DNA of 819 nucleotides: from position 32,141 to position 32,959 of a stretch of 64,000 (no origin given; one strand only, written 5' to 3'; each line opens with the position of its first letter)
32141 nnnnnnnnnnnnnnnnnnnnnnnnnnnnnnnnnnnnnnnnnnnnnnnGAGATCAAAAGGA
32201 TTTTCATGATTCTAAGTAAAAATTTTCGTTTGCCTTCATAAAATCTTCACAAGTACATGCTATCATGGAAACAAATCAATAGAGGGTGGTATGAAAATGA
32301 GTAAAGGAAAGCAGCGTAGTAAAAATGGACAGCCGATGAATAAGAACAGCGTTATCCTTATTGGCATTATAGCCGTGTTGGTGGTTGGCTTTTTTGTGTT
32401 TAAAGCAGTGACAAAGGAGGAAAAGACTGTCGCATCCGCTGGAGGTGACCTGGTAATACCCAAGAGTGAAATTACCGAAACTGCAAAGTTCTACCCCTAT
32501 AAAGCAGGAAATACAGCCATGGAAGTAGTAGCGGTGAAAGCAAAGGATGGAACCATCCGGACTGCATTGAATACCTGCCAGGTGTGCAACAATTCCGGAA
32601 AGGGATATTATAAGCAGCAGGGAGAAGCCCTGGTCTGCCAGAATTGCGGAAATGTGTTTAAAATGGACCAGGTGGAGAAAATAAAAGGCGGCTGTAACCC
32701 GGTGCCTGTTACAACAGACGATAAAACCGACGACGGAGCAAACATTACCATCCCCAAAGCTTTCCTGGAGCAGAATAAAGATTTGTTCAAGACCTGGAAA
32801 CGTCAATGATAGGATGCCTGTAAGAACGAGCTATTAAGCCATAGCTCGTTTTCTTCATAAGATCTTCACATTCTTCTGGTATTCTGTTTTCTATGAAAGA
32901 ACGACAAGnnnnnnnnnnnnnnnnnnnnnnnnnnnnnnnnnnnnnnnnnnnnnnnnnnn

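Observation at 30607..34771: Unusual copper-island cargo: paired Cys4 membrane proteins and an HMA-DsbD_2-cupredoxin fusion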

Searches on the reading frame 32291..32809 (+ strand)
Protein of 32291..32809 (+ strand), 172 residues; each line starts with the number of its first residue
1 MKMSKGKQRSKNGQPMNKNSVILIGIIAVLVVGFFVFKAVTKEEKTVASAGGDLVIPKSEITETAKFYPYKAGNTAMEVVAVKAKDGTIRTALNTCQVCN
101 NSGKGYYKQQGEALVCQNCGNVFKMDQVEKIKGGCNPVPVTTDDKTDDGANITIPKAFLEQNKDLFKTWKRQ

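Call 3: search_protein_families(library=pfam, proteins=[window:32291-32809:+], max_evalue=0.01)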
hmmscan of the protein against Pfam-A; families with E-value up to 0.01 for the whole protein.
window:32291-32809:+ (172 aa): 2 families
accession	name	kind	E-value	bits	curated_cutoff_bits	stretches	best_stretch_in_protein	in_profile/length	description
PF10080.14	FtrD-like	-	6.6e-29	100.5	26.3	1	63-166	4-101/101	Membrane iron-sulfur containing protein FtrD-like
PF07699.19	Ephrin_rec_like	-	0.003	17.8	23.1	1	90-123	5-35/48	Tyrosine-protein kinase ephrin type A/B receptor-like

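Call 4: search_protein_families(library=ncbifam, proteins=[window:32291-32809:+], max_evalue=0.01)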
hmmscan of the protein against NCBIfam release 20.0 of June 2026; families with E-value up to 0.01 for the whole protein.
window:32291-32809:+ (172 aa): 1 family
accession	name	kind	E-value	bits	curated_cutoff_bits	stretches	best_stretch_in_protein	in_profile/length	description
TIGR02300.1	FYDLN_acid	hypoth_equivalog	0.0096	16.4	41.65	0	92-132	5-45/129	TIGR02300 family protein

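Call 6: search_solved_structures(query=window:32291-32809:+, max_evalue=1, show_alignments=2)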
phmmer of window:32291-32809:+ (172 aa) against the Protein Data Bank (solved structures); distinct sequences matched with E-value up to 1: 1.
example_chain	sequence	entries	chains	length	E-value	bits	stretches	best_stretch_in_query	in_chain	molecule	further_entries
1wys_A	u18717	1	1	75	0.86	12.6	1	113-152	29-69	RIKEN cDNA 2310008M20 protein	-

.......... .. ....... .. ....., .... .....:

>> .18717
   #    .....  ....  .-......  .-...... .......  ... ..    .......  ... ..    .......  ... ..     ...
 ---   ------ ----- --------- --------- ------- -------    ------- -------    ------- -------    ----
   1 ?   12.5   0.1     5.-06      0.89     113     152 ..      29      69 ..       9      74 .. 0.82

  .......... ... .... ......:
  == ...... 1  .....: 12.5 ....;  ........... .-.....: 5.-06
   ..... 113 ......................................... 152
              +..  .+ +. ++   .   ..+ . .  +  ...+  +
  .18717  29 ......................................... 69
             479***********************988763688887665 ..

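Call 24: find_homologous_proteins(query=window:32291-32809:+, max_evalue=0.001)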
Query window:32291-32809:+ (172 aa): 1549 proteins with E <= 0.001 among 1647 candidates; the best 120 are listed.
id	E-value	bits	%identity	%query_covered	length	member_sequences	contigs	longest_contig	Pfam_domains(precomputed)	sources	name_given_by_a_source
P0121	4.0e-109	380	100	100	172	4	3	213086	PF10080.15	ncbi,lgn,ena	-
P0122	3.6e-71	256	72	90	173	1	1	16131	PF10080.15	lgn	-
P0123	2.5e-67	244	67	99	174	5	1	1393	PF10080.15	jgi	jgi:hypothetical protein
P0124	7.2e-67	242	67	91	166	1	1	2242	PF10080.15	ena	-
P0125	1.1e-66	241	71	82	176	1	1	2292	PF10080.15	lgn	-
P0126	1.3e-65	238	69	85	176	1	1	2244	PF10080.15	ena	-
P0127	1.5e-65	238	62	97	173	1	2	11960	PF10080.15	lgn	-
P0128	1.3e-64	235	62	99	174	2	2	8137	PF10080.15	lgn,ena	-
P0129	2.7e-64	234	61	98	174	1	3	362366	PF10080.15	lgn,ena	-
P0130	3.3e-64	233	62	97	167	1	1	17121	PF10080.15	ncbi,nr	ncbi:MAG: DUF2318 domain-containing protein [Clostridia bacterium]|nr:DUF2318 domain-containing prot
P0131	4.6e-64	233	60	99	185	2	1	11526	PF10080.15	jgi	jgi:uncharacterized membrane protein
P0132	5.1e-64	233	67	80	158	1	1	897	PF10080.15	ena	-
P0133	5.2e-64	233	66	88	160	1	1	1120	PF10080.15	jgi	jgi:hypothetical protein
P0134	2.1e-63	231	63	97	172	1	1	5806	PF10080.15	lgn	-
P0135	2.6e-63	231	62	98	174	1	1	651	PF10080.15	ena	-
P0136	5.3e-63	230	68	84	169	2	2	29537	PF10080.15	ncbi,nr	ncbi:MAG: DUF2318 domain-containing protein [Clostridiales bacterium]|nr:DUF2318 domain-containing p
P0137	2.0e-62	228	68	90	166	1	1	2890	PF10080.15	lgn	-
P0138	2.4e-62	227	65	90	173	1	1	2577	PF10080.15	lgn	-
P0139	2.4e-62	227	60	98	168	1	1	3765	PF10080.15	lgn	-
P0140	2.8e-62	227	62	98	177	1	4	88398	PF10080.15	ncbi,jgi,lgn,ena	ncbi:MAG TPA: DUF2318 domain-containing protein [Ruminiclostridium sp.]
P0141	3.0e-62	227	64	98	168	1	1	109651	PF10080.15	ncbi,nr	ncbi:MAG: DUF2318 domain-containing protein [Clostridia bacterium]|nr:DUF2318 domain-containing prot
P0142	3.8e-62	227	62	92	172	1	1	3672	PF10080.15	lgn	-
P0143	4.4e-62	227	62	92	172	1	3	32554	PF10080.15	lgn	-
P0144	7.4e-62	226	62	98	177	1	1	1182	PF10080.15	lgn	-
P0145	7.5e-62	226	64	93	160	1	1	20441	PF10080.15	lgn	-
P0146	7.9e-62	226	61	92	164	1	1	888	PF10080.15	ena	-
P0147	1.6e-61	225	58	98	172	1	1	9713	PF10080.15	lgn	-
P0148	1.9e-61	224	64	91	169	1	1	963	PF10080.15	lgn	-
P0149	2.3e-61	224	62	98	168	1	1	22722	PF10080.15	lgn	-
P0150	2.6e-61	224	60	94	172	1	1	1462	PF10080.15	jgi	-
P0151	3.6e-61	224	60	99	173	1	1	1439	PF10080.15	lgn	-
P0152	3.6e-61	224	58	99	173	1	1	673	PF10080.15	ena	-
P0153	3.9e-61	223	61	97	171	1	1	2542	PF10080.15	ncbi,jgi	jgi:hypothetical protein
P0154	4.0e-61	223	57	98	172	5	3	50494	PF10080.15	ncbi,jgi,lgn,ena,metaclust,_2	metaclust:\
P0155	4.0e-61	223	59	99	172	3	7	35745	PF10080.15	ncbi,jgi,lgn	jgi:hypothetical protein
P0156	4.3e-61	223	62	100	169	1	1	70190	PF10080.15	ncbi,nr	ncbi:MAG: DUF2318 domain-containing protein [Clostridia bacterium]|nr:DUF2318 domain-containing prot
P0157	4.5e-61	223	61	97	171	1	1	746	PF10080.15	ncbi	-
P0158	4.8e-61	223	73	72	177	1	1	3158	PF10080.15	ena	-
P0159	5.7e-61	223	68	78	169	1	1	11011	PF10080.15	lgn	-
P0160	5.8e-61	223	59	99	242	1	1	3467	PF10080.15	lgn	-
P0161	6.4e-61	223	60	98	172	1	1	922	PF10080.15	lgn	-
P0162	7.2e-61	223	60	98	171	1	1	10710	PF10080.15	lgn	-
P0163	8.5e-61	222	63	88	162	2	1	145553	PF10080.15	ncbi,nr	ncbi:MAG TPA: DUF2318 domain-containing protein [Clostridiaceae bacterium]|nr:DUF2318 domain-contain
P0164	9.3e-61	222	60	94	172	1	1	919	PF10080.15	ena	-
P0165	1.3e-60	222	58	98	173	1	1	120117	PF10080.15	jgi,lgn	jgi:hypothetical protein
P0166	1.4e-60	222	57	99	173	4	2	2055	PF10080.15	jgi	-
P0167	2.3e-60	221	61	90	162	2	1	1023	PF10080.15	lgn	-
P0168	2.3e-60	221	61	98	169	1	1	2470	PF10080.15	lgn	-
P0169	2.5e-60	221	56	99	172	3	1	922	PF10080.15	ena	-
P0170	3.7e-60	220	60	98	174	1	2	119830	PF10080.15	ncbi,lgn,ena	-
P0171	4.2e-60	220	63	90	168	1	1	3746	PF10080.15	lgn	-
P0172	4.6e-60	220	64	90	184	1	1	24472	PF10080.15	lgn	-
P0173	4.7e-60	220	56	98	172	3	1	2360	PF10080.15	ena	-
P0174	4.7e-60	220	57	98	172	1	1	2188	PF10080.15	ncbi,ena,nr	ncbi:MAG TPA: DUF2318 domain-containing protein [Clostridiaceae bacterium]|nr:DUF2318 domain-contain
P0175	5.1e-60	220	65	86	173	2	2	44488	PF10080.15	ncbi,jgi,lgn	-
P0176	5.2e-60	220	61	97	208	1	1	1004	PF02554.21,PF10080.15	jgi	jgi:hypothetical protein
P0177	5.8e-60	220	63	92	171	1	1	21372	PF10080.15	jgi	jgi:hypothetical protein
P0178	6.2e-60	220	58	99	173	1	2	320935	PF10080.15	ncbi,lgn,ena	-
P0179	7.8e-60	219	61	91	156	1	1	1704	PF10080.15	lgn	-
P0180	7.8e-60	219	60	96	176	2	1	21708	PF10080.15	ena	-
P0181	2.0e-59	218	59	98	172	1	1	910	PF10080.15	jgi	-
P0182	2.0e-59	218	60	87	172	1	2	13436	PF10080.15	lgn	-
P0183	2.1e-59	218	58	98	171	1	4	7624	PF10080.15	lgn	-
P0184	2.1e-59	218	64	85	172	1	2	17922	PF10080.15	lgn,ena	-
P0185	2.9e-59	217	62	87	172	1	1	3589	PF10080.15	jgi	jgi:hypothetical protein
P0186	3.9e-59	217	64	90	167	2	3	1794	PF10080.15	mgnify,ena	mgnify:FL=1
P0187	5.5e-59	216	62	90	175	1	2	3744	PF10080.15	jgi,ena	-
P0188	6.1e-59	216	62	89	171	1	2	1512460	PF10080.15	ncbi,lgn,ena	-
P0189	7.4e-59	216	56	99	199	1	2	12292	PF10080.15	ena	-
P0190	8.6e-59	216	58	95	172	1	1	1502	PF10080.15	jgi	-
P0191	1.0e-58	216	59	94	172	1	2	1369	PF10080.15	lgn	-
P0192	1.2e-58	215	58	100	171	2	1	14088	PF10080.15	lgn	-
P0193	1.4e-58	215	58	95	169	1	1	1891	PF10080.15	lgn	-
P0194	1.4e-58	215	67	81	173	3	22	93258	PF10080.15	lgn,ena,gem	-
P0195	1.5e-58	215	61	88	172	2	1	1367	PF10080.15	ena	-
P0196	1.7e-58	215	57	98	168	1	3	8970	PF10080.15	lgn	-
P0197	1.8e-58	215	64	90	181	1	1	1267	PF10080.15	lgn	-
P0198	2.0e-58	215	61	93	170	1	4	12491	PF10080.15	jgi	jgi:hypothetical protein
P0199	2.0e-58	215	60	88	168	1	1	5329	PF10080.15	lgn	-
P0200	2.1e-58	215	62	98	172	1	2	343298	PF10080.15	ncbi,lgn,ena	-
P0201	2.6e-58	214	60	87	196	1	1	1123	PF10080.15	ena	-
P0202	2.6e-58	214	58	88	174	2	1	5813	PF10080.15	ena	-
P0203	2.7e-58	214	70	71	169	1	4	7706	PF10080.15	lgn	-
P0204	2.9e-58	214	58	88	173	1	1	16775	PF10080.15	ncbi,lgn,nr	ncbi:MAG: DUF2318 domain-containing protein [Ruminiclostridium sp.]|nr:DUF2318 domain-containing pro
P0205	3.2e-58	214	61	89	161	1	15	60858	PF10080.15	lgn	-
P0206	3.4e-58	214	57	98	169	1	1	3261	PF10080.15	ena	-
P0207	3.8e-58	214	57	99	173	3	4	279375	PF10080.15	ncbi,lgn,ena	-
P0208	3.8e-58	214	57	98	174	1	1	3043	PF10080.15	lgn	-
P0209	4.4e-58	214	57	98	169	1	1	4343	PF10080.15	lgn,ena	-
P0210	5.0e-58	213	55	99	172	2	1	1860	PF10080.15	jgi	-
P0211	5.4e-58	213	56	99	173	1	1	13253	PF10080.15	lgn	-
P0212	6.4e-58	213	58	99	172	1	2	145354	PF10080.15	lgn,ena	-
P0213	6.8e-58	213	64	81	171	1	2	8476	PF10080.15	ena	-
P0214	7.5e-58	213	60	87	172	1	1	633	PF10080.15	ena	-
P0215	7.5e-58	213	62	90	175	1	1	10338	PF10080.15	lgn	-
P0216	9.2e-58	213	61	85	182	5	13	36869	PF10080.15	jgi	-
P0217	9.4e-58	212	64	87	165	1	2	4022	PF10080.15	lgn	-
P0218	1.0e-57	212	57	98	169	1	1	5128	PF10080.15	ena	-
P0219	1.0e-57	212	63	81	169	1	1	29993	PF10080.15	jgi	-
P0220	1.1e-57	212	58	98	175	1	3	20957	PF10080.15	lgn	-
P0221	1.2e-57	212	61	94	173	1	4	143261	PF10080.15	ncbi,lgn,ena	-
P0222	1.3e-57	212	57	96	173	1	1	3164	PF10080.15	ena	-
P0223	1.3e-57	212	57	99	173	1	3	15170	PF10080.15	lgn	-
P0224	1.5e-57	212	60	87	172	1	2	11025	PF10080.15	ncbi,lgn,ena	-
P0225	1.6e-57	212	64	87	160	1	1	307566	PF10080.15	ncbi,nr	ncbi:MAG: DUF2318 domain-containing protein [Clostridia bacterium]|nr:DUF2318 domain-containing prot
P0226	1.6e-57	212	61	94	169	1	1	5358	PF10080.15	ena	-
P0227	1.6e-57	212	61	87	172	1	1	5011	PF10080.15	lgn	-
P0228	1.9e-57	212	57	99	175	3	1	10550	PF10080.15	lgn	-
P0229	1.9e-57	211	56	99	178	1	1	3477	PF10080.15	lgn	-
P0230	2.1e-57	211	65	87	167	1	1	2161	PF10080.15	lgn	-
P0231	2.2e-57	211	57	99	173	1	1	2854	PF10080.15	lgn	-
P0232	2.4e-57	211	56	99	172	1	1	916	PF10080.15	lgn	-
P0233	2.4e-57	211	54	97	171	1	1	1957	PF10080.15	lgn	-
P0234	2.8e-57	211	57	99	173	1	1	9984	PF10080.15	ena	-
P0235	3.9e-57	210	65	78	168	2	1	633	PF10080.15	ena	-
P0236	4.4e-57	210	62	87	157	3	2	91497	PF10080.15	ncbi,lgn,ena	-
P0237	5.5e-57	210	56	99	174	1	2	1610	PF10080.15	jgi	jgi:uncharacterized membrane protein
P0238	6.4e-57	210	62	87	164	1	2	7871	PF10080.15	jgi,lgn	jgi:Predicted membrane protein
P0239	7.0e-57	210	56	96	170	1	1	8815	PF10080.15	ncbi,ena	-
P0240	7.8e-57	209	59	89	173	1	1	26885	PF10080.15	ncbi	ncbi:MAG: DUF2318 domain-containing protein [Bacillota bacterium]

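Call 30: find_related_loci(query=A1, collection=genome_contigs, flank=8000)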
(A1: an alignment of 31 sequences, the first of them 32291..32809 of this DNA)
Query A1 (172 aa) in genome_contigs; peptide patterns used: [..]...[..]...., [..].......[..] (x = any residue, [..] = any of these).
598 stretches matched a pattern (row limit reached: there are more); 592 encode a relative of the query (tblastn E <= 1e-3); the best 80 are kept; 80 distinct loci.
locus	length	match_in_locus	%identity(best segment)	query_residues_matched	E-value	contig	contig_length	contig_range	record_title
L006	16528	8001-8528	62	1-172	3e-70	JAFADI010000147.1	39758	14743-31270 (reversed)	MAG: Bacillota bacterium isolate OH_SBB_72 k127_710345, whole genome shotgun sequence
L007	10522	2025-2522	62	6-172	7e-69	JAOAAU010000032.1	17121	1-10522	MAG: Clostridia bacterium isolate SKW158 k141_810678, whole genome shotgun sequence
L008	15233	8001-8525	62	3-170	1e-67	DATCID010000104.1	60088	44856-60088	MAG TPA_asm: Ruminiclostridium sp. isolate SMAG_U7850 k141_30587, whole genome shotgun sequence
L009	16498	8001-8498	64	4-172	2e-66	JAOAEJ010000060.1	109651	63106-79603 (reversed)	MAG: Clostridia bacterium isolate SKW257 k141_1358049, whole genome shotgun sequence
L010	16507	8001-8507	62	1-172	4e-66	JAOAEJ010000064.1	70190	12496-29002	MAG: Clostridia bacterium isolate SKW257 k141_95277, whole genome shotgun sequence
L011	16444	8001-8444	65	24-171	4e-65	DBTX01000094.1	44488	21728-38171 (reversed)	MAG TPA_asm: Hungateiclostridiaceae bacterium UBA1305 UBA1305_contig_14821, whole genome shotgun sequence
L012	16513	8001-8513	60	3-171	6e-65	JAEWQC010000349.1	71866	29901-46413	MAG: Bacillota bacterium isolate OH_SBrB_125 k127_1084883, whole genome shotgun sequence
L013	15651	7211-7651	61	25-171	3e-63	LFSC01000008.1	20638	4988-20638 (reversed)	MAG: Clostridiaceae bacterium DTU079 scaffold50488, whole genome shotgun sequence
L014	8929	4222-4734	55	2-172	5e-63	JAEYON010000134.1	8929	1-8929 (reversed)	MAG: Bacillota bacterium isolate OH_CBB_153 k127_858474, whole genome shotgun sequence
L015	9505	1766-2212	60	23-171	5e-62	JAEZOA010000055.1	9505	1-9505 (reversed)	MAG: Bacillota bacterium isolate OH_CFB_174 k127_842540, whole genome shotgun sequence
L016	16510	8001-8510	61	11-172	6e-62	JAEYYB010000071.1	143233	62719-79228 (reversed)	MAG: Bacillota bacterium isolate OH_CBlB_339 k127_2091951, whole genome shotgun sequence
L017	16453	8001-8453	64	23-172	5e-62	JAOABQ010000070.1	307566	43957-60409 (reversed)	MAG: Clostridia bacterium isolate SKW182 k141_1281443, whole genome shotgun sequence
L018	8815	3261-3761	56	7-171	2e-61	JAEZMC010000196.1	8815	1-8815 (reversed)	MAG: Bacillota bacterium isolate OH_CDB_98 k127_2484718, whole genome shotgun sequence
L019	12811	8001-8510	54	2-171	4e-61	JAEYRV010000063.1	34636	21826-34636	MAG: Bacillota bacterium isolate OH_CBB_73 k127_1060941, whole genome shotgun sequence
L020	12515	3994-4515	56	3-170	2e-60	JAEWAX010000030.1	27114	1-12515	MAG: Bacillota bacterium isolate OH_PBB_227 k127_131871, whole genome shotgun sequence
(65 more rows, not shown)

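Call 36: predict_structure(alignment_id=A1)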
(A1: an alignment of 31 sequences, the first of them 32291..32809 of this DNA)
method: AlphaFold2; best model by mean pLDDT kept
length: 172 residues; sequences in the alignment: 31
mean_pLDDT: 77.6   pTM: 0.65
mean pLDDT of the five models: 77.6, 77.4, 77.2, 74.3, 72.5
residues with pLDDT >= 90: 72; 70-90: 41; 50-70: 35; < 50: 24
segments of 3 or more residues with pLDDT < 50: 1-17, 41-47
pLDDT, mean of each block of 10 residues (from residue 1): 43 46 66 58 49 93 94 90 95 79 76 90 89 81 96 96 81 56
secondary structure, 60 per line:
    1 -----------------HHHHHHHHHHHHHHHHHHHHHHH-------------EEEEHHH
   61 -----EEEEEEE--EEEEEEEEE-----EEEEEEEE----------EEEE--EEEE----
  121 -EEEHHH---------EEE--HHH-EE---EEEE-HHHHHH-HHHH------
elements in order: H18-40 E54-57 E66-72 E75-83 E89-96 E107-110 E113-116 E122-124 E137-139 E151-154 H156-161 H163-166

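Call 50: find_encoding_contigs(protein=P0121, flank=3000, max_places=4)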
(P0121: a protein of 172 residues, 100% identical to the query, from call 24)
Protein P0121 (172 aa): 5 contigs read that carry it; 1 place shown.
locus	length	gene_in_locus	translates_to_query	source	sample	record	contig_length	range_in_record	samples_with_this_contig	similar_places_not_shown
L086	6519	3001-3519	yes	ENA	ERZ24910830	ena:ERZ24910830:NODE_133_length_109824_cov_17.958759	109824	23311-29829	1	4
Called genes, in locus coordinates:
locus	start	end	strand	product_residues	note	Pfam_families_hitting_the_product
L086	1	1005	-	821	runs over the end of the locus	PF00403:HMA, PF19803:DUF6286 (faint), PF00403:HMA, PF00122:E1-E2_ATPase, PF00702:Hydrolase, PF12710:HAD (faint), PF08282:Hydrolase_3 (faint)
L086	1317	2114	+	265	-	PF10080:FtrD-like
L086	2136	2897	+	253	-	PF07833:Cu_amine_oxidN1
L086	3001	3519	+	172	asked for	PF10080:FtrD-like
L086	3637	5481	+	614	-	PF00403:HMA, PF02683:DsbD_TM (weak), PF13386:DsbD_2, PF13473:Cupredoxin_1 (faint)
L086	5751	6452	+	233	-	PF00072:Response_reg, PF00486:Trans_reg_C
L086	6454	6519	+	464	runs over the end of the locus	PF00672:HAMP (weak), PF00512:HisKA, PF02518:HATPase_c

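Call 57: search_protein_representatives(alignment_id=A1)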
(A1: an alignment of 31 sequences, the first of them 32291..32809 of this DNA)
Query: 31 sequences, 173 profile positions. Proteins with E-value up to 0.001 (for the whole library): 1582; up to 1e-10: 828; up to 1e-30: 172. The best 150 are listed.
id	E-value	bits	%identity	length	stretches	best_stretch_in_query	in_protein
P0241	2.3e-72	258.6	-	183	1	1-173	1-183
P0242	9.1e-64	230.6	-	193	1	15-172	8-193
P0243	1.5e-63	229.9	-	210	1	45-172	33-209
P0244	1.8e-63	229.6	-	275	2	47-172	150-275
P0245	1.5e-62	226.6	-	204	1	5-171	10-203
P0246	3.7e-62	225.4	-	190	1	2-172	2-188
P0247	9.3e-62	224.1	-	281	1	43-172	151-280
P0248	1.4e-61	223.5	-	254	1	12-172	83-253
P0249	2.2e-61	222.8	-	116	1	59-172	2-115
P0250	2.7e-61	222.6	-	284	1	13-172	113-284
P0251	3.8e-61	222.1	-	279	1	47-172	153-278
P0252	4.2e-61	221.9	-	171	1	14-172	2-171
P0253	4.8e-61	221.8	-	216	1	41-172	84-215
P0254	1.3e-60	220.3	-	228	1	45-172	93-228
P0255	5.2e-60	218.4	-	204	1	1-171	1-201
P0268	3.0e-55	202.9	-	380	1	46-172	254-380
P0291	1.0e-47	178.3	-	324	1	46-172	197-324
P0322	6.4e-42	159.5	-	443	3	9-144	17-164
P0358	1.5e-36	142.0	-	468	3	15-133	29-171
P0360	3.4e-36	140.8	-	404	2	7-168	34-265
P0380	3.9e-33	130.9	-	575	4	48-140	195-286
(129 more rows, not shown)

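Call 64: search_protein_families(library=pfam, proteins=[P0322, P0358, P0360, P0380, P0268, P0291, P0244, P0250], max_evalue=0.001)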
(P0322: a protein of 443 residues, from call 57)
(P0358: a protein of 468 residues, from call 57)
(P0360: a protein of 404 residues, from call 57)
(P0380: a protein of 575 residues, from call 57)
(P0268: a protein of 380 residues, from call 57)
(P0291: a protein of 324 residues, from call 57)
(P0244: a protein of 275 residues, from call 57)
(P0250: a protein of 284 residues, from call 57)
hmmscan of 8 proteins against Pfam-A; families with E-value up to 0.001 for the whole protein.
P0322 (443 aa): 2 families
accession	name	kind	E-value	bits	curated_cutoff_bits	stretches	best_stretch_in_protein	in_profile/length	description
PF10080.14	FtrD-like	-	2.2e-55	185.5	26.3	3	84-182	5-101/101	Membrane iron-sulfur containing protein FtrD-like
PF01599.25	Ribosomal_S27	-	0.0001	22.6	22.3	0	98-119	3-23/44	Ribosomal protein S27a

P0358 (468 aa): 1 family
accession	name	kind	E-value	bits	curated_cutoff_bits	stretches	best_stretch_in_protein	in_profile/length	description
PF10080.14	FtrD-like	-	3.8e-42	143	26.3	3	103-207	4-101/101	Membrane iron-sulfur containing protein FtrD-like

P0360 (404 aa): 3 families
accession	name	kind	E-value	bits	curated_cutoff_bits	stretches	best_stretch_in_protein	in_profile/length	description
PF10080.14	FtrD-like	-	4.9e-45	152.3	26.3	2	164-264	5-101/101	Membrane iron-sulfur containing protein FtrD-like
PF18439.7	zf_UBZ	-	3.6e-05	23.8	25.6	0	7-24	3-20/32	Ubiquitin-Binding Zinc Finger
PF02892.21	zf-BED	-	3.7e-05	24.1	20.6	0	212-222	16-26/44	BED zinc finger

P0380 (575 aa): 1 family
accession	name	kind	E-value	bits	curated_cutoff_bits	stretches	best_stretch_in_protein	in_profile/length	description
PF10080.14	FtrD-like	-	3.7e-64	213.6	26.3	4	212-310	5-101/101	Membrane iron-sulfur containing protein FtrD-like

P0268 (380 aa): 1 family
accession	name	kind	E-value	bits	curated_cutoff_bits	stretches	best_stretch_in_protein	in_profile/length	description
PF10080.14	FtrD-like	-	1.2e-26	93.2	26.3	1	272-375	4-101/101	Membrane iron-sulfur containing protein FtrD-like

P0291 (324 aa): 1 family
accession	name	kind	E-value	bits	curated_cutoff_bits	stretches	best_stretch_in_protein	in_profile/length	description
PF10080.14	FtrD-like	-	4.3e-26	91.4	26.3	1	215-318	4-101/101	Membrane iron-sulfur containing protein FtrD-like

P0244 (275 aa): 1 family
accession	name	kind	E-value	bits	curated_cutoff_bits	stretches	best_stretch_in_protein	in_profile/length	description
PF10080.14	FtrD-like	-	3.2e-25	88.6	26.3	1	167-270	4-101/101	Membrane iron-sulfur containing protein FtrD-like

P0250 (284 aa): 1 family
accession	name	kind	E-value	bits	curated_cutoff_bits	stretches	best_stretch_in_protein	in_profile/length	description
PF10080.14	FtrD-like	-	7.2e-27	93.9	26.3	1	177-279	5-101/101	Membrane iron-sulfur containing protein FtrD-like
